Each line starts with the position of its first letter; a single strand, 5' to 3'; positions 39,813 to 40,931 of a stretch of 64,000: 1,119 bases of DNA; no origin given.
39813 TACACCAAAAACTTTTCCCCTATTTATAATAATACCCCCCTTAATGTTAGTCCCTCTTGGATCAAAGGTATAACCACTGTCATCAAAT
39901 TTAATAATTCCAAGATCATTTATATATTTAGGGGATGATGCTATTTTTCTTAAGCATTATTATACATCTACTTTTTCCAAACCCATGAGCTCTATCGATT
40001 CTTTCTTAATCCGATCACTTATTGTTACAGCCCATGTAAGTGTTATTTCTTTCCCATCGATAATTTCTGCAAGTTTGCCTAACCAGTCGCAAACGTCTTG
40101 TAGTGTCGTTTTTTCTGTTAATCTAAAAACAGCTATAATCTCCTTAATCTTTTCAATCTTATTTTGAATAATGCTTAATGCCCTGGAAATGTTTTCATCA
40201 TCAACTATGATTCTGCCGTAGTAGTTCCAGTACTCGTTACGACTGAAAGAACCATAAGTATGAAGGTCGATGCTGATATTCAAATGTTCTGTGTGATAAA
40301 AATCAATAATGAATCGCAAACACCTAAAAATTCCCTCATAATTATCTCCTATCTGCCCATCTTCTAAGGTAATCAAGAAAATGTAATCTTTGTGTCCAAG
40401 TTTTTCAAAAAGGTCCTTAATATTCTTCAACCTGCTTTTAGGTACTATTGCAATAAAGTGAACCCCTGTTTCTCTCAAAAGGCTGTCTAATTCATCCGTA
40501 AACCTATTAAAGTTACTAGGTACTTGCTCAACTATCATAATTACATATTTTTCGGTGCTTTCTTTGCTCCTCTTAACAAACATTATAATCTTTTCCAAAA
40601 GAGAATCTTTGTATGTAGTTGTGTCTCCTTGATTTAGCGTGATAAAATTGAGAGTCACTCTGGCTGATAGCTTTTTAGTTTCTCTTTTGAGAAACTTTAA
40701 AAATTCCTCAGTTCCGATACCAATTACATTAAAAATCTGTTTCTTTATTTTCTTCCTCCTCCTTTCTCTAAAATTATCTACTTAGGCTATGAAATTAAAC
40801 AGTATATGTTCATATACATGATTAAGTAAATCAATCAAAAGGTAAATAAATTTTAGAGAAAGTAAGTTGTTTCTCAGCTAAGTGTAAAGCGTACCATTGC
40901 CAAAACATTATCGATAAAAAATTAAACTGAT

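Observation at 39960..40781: FtsZ/tubulin-fold look-alike that has lost the GTP-binding signature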

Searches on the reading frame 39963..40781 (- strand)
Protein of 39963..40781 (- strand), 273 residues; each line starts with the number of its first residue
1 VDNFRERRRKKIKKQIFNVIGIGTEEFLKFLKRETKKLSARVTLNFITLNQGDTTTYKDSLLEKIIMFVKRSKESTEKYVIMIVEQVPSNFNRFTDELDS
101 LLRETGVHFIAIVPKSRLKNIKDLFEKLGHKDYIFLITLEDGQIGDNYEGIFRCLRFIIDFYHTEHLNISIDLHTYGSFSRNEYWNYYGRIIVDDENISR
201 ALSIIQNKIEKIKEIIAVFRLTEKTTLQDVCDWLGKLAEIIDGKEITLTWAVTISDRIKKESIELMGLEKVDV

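Call 5: search_protein_families(library=pfam, max_evalue=1, proteins=[window:39963-40781:-])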
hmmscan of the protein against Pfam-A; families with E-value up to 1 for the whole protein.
window:39963-40781:- (273 aa): 1 family
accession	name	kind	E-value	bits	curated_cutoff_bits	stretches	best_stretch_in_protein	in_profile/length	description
PF13727.12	CoA_binding_3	-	0.019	15.4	25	1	186-242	77-135/175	CoA-binding domain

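Call 6: search_solved_structures(query=window:39963-40781:-, max_evalue=10, show_alignments=2)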
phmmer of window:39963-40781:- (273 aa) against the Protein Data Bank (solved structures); distinct sequences matched with E-value up to 10: 5.
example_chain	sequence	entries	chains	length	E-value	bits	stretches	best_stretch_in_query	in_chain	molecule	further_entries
6cnh_A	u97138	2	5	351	0.097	15.3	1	122-171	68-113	Serine/threonine-protein kinase PRP4 homolog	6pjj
6pk6_A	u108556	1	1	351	0.19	14.3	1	122-171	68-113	Serine/threonine-protein kinase PRP4 homolog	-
4ian_A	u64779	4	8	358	0.19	14.3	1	122-171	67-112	Serine/threonine-protein kinase PRP4 homolog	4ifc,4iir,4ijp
6lp3_A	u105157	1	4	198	0.21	14.2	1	13-127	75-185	Uncharacterized protein YMR124W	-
3ewd_A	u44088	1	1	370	0.4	13.2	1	111-178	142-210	Adenosine deaminase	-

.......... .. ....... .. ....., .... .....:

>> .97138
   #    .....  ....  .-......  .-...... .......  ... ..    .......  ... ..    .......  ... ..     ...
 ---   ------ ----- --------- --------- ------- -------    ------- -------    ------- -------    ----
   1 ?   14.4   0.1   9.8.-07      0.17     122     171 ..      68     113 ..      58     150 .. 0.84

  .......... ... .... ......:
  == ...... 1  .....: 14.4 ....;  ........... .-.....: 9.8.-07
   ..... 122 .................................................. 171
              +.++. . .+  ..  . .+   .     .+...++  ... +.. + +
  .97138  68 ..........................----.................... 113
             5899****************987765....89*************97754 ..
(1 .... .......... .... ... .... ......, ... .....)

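Call 9: find_homologous_proteins(query=window:39963-40781:-, max_evalue=0.01)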
Query window:39963-40781:- (273 aa): 2 proteins with E <= 0.01 among 1096 candidates.
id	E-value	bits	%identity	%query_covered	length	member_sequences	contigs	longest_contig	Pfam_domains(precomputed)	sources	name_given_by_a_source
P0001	6.2e-140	483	96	84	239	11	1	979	-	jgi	-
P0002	4.5e-115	402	79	85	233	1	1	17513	-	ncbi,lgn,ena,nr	ncbi:MAG: hypothetical protein J7L07_05190 [Candidatus Odinarchaeota archaeon]|nr:hypothetical prote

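Call 11: find_encoding_contigs(protein=P0002, flank=10000)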
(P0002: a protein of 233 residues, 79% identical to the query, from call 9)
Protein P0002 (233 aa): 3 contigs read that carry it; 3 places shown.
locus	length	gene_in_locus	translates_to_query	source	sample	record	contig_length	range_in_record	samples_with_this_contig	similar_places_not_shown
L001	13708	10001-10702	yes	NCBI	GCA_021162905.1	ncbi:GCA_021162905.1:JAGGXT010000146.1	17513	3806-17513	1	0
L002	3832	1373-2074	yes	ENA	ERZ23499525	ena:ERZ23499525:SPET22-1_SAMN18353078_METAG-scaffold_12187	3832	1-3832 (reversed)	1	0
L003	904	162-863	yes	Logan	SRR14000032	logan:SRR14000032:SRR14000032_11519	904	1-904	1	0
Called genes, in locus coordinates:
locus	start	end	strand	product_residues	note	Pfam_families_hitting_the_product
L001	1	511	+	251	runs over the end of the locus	-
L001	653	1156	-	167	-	PF11848:DUF3368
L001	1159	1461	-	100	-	PF01402:RHH_1 (weak), PF03683:UPF0175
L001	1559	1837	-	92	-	PF18765:Polbeta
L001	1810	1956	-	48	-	-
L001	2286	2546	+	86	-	PF02697:VAPB_antitox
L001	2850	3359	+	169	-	-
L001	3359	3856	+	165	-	-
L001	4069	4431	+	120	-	PF05168:HEPN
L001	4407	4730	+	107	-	PF01909:NTP_transf_2, PF18765:Polbeta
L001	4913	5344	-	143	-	-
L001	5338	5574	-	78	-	-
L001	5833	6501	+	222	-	-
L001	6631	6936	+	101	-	PF00583:Acetyltransf_1 (weak), PF14542:Acetyltransf_CG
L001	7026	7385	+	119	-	PF01880:Desulfoferrodox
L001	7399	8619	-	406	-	-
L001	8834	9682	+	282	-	PF03372:Exo_endo_phos, PF14529:Exo_endo_phos_2 (faint)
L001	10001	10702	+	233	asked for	-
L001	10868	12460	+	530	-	PF15907:Itfg2 (faint), PF01839:FG-GAP (faint), PF13570:Beta-prop_ACSF4 (faint), PF13517:FG-GAP_3 (weak)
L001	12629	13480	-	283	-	PF01841:Transglut_core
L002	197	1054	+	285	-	PF03372:Exo_endo_phos, PF14529:Exo_endo_phos_2 (faint)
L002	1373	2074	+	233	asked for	-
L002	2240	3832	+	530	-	PF15907:Itfg2 (faint), PF01839:FG-GAP (faint), PF13570:Beta-prop_ACSF4 (faint), PF13517:FG-GAP_3 (weak)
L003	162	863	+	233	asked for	-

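Call 21: search_protein_representatives(protein=window:39963-40748:-)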
Query: 262 residues. Proteins with E-value up to 0.001 (for the whole library): 2; up to 1e-10: 1; up to 1e-30: 1. The best 2 are listed.
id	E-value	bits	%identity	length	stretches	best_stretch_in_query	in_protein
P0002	1.2e-115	401.6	80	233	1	32-262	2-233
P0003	2.9e-05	40.0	22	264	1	3-258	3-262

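Call 24: predict_structure(protein=window:39963-40748:-)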
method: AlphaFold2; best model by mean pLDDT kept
length: 262 residues; sequences in the alignment: 1
mean_pLDDT: 56.3   pTM: 0.49
mean pLDDT of the five models: 56.3, 52.0, 51.8, 51.0, 40.4
residues with pLDDT >= 90: 0; 70-90: 43; 50-70: 149; < 50: 70
segments of 3 or more residues with pLDDT < 50: 41-47, 130-135, 152-181, 240-262
pLDDT, mean of each block of 10 residues (from residue 1): 62 72 67 58 49 67 63 63 69 70 61 53 54 51 58 38 29 33 60 72 60 60 73 62 38 25 26
secondary structure, 60 per line:
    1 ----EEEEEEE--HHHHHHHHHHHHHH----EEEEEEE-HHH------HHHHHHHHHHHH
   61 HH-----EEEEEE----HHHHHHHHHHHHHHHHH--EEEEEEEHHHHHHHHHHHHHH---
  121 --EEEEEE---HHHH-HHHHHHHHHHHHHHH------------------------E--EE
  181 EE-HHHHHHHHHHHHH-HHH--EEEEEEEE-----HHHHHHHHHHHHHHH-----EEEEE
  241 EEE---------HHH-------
elements in order: E5-11 H14-27 E32-38 H49-62 E68-73 H78-94 E97-103 H104-117 E123-128 H132-135 H137-151 E179-182 H184-196 E203-210 H216-230 E236-243

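Call 25: find_homologous_proteins(query=P0003, max_evalue=0.01)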
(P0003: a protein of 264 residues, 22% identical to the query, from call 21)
Query P0003 (264 aa): 1 proteins with E <= 0.01 among 601 candidates.
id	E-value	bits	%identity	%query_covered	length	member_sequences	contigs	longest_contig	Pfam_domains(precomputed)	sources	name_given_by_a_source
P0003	2.1e-168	576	100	100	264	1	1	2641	-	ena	-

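Call 27: find_encoding_contigs(protein=P0003, flank=10000)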
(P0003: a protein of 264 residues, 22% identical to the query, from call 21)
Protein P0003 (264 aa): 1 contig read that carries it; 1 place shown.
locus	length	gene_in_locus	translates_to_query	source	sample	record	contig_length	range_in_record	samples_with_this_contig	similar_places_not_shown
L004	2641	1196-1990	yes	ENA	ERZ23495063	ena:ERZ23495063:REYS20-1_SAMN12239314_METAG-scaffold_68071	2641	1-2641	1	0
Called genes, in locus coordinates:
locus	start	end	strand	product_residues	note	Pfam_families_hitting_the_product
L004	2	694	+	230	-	?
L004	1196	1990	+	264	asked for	-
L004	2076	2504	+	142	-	PF01934:HepT-like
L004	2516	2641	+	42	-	?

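Call 29: fold_search(model_id=the predicted structure, library=pdb)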
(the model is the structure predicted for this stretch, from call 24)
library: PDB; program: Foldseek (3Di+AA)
matches with E <= 10: 1673; with E <= 0.001: 57
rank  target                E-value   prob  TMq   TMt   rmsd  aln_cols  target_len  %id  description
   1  8grw_B                3.6e-05  1.00  0.31  0.28  21.4       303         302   12  Spiroplasma melliferum FtsZ F224M bound to GDP (released 2023-09-06)
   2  6kvq                  5.1e-05  1.00  0.41  0.36  11.3       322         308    8  S. aureus FtsZ in complex with BOFP (compound 3) (released 2020-01-15)
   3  1rq2_A                6.2e-05  1.00  0.42  0.38  11.2       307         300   11  MYCOBACTERIUM TUBERCULOSIS FTSZ IN COMPLEX WITH CITRATE (released 2004-08-31)
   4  6yd1                  6.2e-05  1.00  0.42  0.37  13.0       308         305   10  SaFtsZ-DFMBA (released 2021-07-28)
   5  7ojc                  6.6e-05  1.00  0.41  0.36  12.7       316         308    9  SaFtsZ(Q48A) complexed with GDP (released 2022-03-02)
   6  8gzv_A                8.4e-05  1.00  0.40  0.35  12.1       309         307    9  Klebsiella pneumoniae FtsZ complexed with monobody (P212121) (released 2023-07-19)
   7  7ojd                  8.4e-05  1.00  0.38  0.34  13.0       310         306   11  SaFtsZ(D46A) complexed with GDP (released 2022-03-02)
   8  3vo8_A                1.0e-04  1.00  0.39  0.35  11.5       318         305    9  Staphylococcus aureus FtsZ GDP-form (released 2012-08-29)
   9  4dxd                  1.1e-04  1.00  0.39  0.35  12.6       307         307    9  Staphylococcal Aureus FtsZ in complex with 723 (released 2012-05-23)
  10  6ym9_B                1.1e-04  1.00  0.38  0.34  12.8       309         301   11  Mycobacterium tuberculosis FtsZ in complex with GTP-gamma-S (released 2021-04-21)
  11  9lfx_B                1.1e-04  1.00  0.37  0.34  12.8       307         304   10  Streptococcus mutans FtsZ (released 2026-01-14)
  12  6rvn                  1.2e-04  1.00  0.40  0.36  13.1       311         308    9  aFtsz-GDP-Wat (released 2020-02-19)
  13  5zue                  1.4e-04  1.00  0.40  0.36  12.0       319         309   10  GTP-bound, double-stranded, curved FtsZ protofilament structure (released 2018-07-04)
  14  8h1o_A                1.7e-04  1.00  0.39  0.34  13.1       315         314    9  Cryo-EM structure of KpFtsZ-monobody double helical tube (released 2023-08-02)
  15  6ym9_A                1.8e-04  1.00  0.43  0.38  11.4       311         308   11  Mycobacterium tuberculosis FtsZ in complex with GTP-gamma-S (released 2021-04-21)
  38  1mf7                  5.9e-04  1.00  0.34  0.43   9.2       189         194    8  INTEGRIN ALPHA M I DOMAIN (released 2003-05-20)
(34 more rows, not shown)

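Call 30: search_solved_structures(query=A3, max_evalue=10, show_alignments=3)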
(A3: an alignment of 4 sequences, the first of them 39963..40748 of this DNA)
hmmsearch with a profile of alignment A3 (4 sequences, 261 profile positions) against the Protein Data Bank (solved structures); distinct sequences matched with E-value up to 10: 7.
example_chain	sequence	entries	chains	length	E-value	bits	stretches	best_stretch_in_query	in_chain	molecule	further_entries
5ajk_A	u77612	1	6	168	0.0013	21.3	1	56-137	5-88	HOMOLOG OF VACCINIA VIRUS CDS F1L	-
5ajj_A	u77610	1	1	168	0.0016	21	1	56-136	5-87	HOMOLOG OF VACCINIA VIRUS CDS F1L PUTATIVE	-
8vh4_B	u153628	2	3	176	0.067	15.7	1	187-232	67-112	Ras-related protein Rab-12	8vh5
8ji1_A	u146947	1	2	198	0.084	15.4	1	12-68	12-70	Inosine triphosphate pyrophosphatase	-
4d2l_A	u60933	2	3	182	0.092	15.3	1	63-135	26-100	PROTEIN F1L | PROTEIN F1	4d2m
2il1_A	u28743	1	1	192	0.13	14.8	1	192-232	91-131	Rab12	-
4d05_A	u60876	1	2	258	0.31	13.5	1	51-117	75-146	ATP-DEPENDENT DNA LIGASE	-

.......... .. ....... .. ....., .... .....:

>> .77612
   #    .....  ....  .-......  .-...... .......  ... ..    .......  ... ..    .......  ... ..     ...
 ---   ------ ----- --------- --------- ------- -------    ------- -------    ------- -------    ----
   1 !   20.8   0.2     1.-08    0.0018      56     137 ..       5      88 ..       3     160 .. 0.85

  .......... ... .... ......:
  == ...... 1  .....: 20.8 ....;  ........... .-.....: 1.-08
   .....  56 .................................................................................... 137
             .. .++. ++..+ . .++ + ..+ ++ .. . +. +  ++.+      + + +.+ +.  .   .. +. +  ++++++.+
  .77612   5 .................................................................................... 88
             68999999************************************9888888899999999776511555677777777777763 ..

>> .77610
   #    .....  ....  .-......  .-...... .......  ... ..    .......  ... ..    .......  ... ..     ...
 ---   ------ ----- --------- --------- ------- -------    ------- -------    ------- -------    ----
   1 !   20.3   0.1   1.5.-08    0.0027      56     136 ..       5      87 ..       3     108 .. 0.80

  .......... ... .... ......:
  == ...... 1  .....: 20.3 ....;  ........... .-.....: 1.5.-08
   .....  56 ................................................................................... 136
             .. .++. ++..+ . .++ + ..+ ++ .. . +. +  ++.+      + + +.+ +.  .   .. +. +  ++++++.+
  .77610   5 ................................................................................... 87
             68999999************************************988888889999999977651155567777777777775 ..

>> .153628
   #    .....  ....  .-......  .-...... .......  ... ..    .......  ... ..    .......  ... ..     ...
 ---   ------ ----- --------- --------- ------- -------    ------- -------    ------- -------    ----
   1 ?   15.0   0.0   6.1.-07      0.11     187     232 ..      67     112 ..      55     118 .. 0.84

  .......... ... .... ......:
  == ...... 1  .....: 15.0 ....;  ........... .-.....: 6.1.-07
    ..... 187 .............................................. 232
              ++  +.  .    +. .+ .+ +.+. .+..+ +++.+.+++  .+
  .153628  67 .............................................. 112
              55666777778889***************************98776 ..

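Call 34: search_protein_families(library=pfam, alignment_id=A3, max_evalue=10)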
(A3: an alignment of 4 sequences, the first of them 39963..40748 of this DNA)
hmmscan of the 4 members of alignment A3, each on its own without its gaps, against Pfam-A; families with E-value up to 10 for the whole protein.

A. member 1, window:39963-40748:- (262 aa): 3 families
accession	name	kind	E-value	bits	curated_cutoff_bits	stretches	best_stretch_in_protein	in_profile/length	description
PF13727.12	CoA_binding_3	-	0.022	15.2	25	1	175-231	77-135/175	CoA-binding domain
PF03215.21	Rad17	-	0.13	12.6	23.8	1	41-93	104-158/186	Rad17 P-loop domain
PF13526.11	DUF4125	-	0.14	12.3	25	1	14-94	13-98/197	Protein of unknown function (DUF4125)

B. families by the number of members that match (of 4 scanned): 14 families
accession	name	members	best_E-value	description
PF13727.12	CoA_binding_3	2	0.022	CoA-binding domain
PF13526.11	DUF4125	2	0.082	Protein of unknown function (DUF4125)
PF24219.2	DUF7438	1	0.012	Family of unknown function (DUF7438)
PF18086.7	PPIP5K2_N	1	0.018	Diphosphoinositol pentakisphosphate kinase 2 N-terminal domain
PF00071.28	Ras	1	0.058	Ras family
PF14085.11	DUF4265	1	0.081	Domain of unknown function (DUF4265)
PF02785.25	Biotin_carb_C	1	0.084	Biotin carboxylase C-terminal domain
PF07565.18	Band_3_cyto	1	0.087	Band 3 cytoplasmic domain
PF05148.21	Methyltransf_8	1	0.12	Hypothetical methyltransferase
PF03215.21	Rad17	1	0.13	Rad17 P-loop domain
PF08534.16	Redoxin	1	0.14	Redoxin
PF11758.13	Bacteriocin_IIi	1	0.2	Aureocin-like type II bacteriocin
PF08469.15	NPHI_C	1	0.39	Nucleoside triphosphatase I C-terminal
PF11439.13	T3SchapCesA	1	0.7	Type III secretion system filament chaperone CesA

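Call 40: predict_structure(alignment_id=A3)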
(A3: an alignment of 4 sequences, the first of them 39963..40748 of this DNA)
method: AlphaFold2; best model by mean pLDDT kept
length: 262 residues; sequences in the alignment: 4
mean_pLDDT: 60.8   pTM: 0.56
mean pLDDT of the five models: 60.8, 60.0, 55.6, 54.1, 53.4
residues with pLDDT >= 90: 0; 70-90: 61; 50-70: 149; < 50: 52
segments of 3 or more residues with pLDDT < 50: 40-45, 62-66, 77-81, 104-112, 118-120, 165-177, 258-262
pLDDT, mean of each block of 10 residues (from residue 1): 62 76 72 57 50 60 54 58 57 57 48 50 59 58 71 68 43 41 64 71 73 68 80 78 61 50 38
secondary structure, 60 per line:
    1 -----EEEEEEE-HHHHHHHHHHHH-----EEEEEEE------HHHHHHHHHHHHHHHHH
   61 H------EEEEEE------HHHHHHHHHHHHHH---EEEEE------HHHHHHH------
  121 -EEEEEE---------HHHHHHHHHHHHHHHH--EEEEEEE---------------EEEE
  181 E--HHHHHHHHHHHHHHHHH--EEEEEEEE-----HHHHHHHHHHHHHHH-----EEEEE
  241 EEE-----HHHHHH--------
elements in order: E6-12 H14-25 E31-37 H44-61 E68-73 H80-93 E97-101 H108-114 E122-127 H137-152 E155-161 E177-181 H184-200 E203-210 H216-230 E236-243 H249-254

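Call 44: fold_search(model_id=the predicted structure, library=pdb)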
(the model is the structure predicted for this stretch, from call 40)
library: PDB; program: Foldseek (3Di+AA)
matches with E <= 10: 1212; with E <= 0.001: 1
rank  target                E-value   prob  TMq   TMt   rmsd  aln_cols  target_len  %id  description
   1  8k7m_A                8.5e-04  0.87  0.23  0.25  17.6       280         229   11  De novo design protein -T01 (released 2024-07-31)
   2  8k7m_B                1.5e-03  0.80  0.23  0.25  17.9       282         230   11  De novo design protein -T01 (released 2024-07-31)
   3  9nhc_A                3.3e-03  0.84  0.31  0.15  10.3       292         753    9  Cryo-EM structure of SIWI-piRNA-target(49-nt)-GTSF1-Maelstrom complex (released 2025-09-17)
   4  1raa_A                6.1e-03  0.72  0.25  0.22  14.3       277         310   11  CRYSTAL STRUCTURE OF CTP-LIGATED T STATE ASPARTATE TRANSCARBAMOYLASE AT 2.5 ANGSTROMS RESOLUTION: IMPLICATIONS FOR ATC (released 1994-01-31)
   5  4a8p_D                6.1e-03  0.51  0.20  0.17  11.2       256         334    9  Crystal structure of putrescine transcarbamylase from Enterococcus faecalis with N5-(phosphonoacetyl)-L-ornithine (released 2012-02-15)
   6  7drd_A                6.1e-03  0.44  0.21  0.21  17.0       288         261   10  Cryo-EM structure of DgpB-C at 2.85 angstrom resolution (released 2021-12-08)
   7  5gn1_B                1.0e-02  0.72  0.22  0.19  18.0       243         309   13  Crystal structure of the C-terminal part of Fun30 ATPase domain (released 2017-01-11)
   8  6i9a_A                1.0e-02  0.41  0.22  0.14  17.6       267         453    8  Porphyromonas gingivalis gingipain K (Kgp) in complex with inhibitor KYT-36 (released 2019-03-13)
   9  5gn1_A                1.1e-02  0.75  0.23  0.20  19.1       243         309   14  Crystal structure of the C-terminal part of Fun30 ATPase domain (released 2017-01-11)
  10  3wrw_E                1.1e-02  0.66  0.32  0.23  12.9       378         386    9  Crystal structure of the N-terminal domain of resistance protein (released 2014-08-13)
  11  3kxl_A                1.1e-02  0.35  0.22  0.20  16.7       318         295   14  crystal structure of SsGBP mutation variant G235S (released 2010-05-26)
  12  9qbq_D                1.2e-02  0.44  0.27  0.19  12.6       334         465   10  Crystal structure of apo SPARDA complex from Xanthobacter autotrophicus (released 2025-12-17)
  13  4rbm                  1.4e-02  0.38  0.22  0.14  17.4       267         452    9  Porphyromonas gingivalis gingipain K (Kgp) catalytic and immunoglobulin superfamily-like domains (released 2014-10-08)
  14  7ba2_A                1.4e-02  0.16  0.17  0.11  18.0       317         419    9  D319A mutant of the PilB minor pilin from Streptococcus sanguinis (released 2021-04-28)
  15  2yfk_A                1.5e-02  0.51  0.23  0.18  12.9       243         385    7  Crystal structure of a putative transcarbamoylase from Enterococcus faecalis (released 2012-05-02)
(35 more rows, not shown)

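Call 50: search_protein_families(library=ncbifam, max_evalue=1, proteins=[window:39963-40748:-, P0003, L004:2-694:+, L004:2076-2504:+])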
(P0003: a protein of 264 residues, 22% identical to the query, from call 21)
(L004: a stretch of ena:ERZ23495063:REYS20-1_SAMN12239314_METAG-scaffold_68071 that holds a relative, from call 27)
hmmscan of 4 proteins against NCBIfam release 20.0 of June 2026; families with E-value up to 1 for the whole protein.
window:39963-40748:- (262 aa): 0 families

P0003 (264 aa): 0 families

L004:2-694:+ (230 aa): 8 families
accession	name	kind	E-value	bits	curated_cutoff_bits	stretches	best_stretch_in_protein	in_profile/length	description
NF047639.1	throspo3_MtsD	equivalog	1.5e-07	30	800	2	53-101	459-506/651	cell-cell cohesion protein MtsD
NF033765.2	gliding_CglD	equivalog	1.9e-05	22.7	400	1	21-85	170-237/1124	adventurous gliding motility lipoprotein CglD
NF041738.1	GG_III-CTERM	domain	0.036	14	22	1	207-230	3-26/28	GGIII-like transmembrane region-containing protein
TIGR02128.1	G6PI_arch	equivalog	0.098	11.6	213.9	1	148-187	44-83/308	bifunctional phosphoglucose/phosphomannose isomerase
NF045529.2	Heimdall-CTERM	domain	0.14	12.6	24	1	213-230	9-26/26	Heimdall-CTERM domain-containing surface protein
NF047446.1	barrel_OmpL47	domain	0.16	12.4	40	1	129-191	15-67/68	OmpL47-type beta-barrel domain-containing protein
NF047638.1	throspo3_MtsC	equivalog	0.4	9.5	350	1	32-86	66-121/428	cell-cell cohesion MYXO-CTERM protein MtsC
NF033507.3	Loki-CTERM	subfamily_domain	0.76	10.2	19.9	0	213-230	8-25/27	Loki-CTERM sorting domain-containing protein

L004:2076-2504:+ (142 aa): 2 families
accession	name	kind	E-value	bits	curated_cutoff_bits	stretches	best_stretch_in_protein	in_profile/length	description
NF047751.1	HepT_toxin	equivalog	2.6e-14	53.1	60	1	12-131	1-120/120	type VII toxin-antitoxin system HepT family RNase toxin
NF033384.1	enterocin_MR10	subfamily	0.29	11.1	33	0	132-142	33-43/43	enterocin L50 family leaderless bacteriocin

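Call 51: search_protein_families(library=padloc, max_evalue=1, proteins=[window:39963-40748:-, P0003, L004:2-694:+, L004:2076-2504:+])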
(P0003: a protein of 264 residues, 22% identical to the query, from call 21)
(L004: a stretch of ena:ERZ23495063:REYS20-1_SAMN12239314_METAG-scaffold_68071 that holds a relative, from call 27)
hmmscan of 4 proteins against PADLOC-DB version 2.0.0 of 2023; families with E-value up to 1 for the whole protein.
window:39963-40748:- (262 aa): 0 families

P0003 (264 aa): 1 family
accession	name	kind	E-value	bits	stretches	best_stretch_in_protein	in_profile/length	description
PDLC03247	MTase_II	-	0.0053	14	1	22-58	53-89/282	Type II methyltransferase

L004:2-694:+ (230 aa): 0 families

L004:2076-2504:+ (142 aa): 0 families
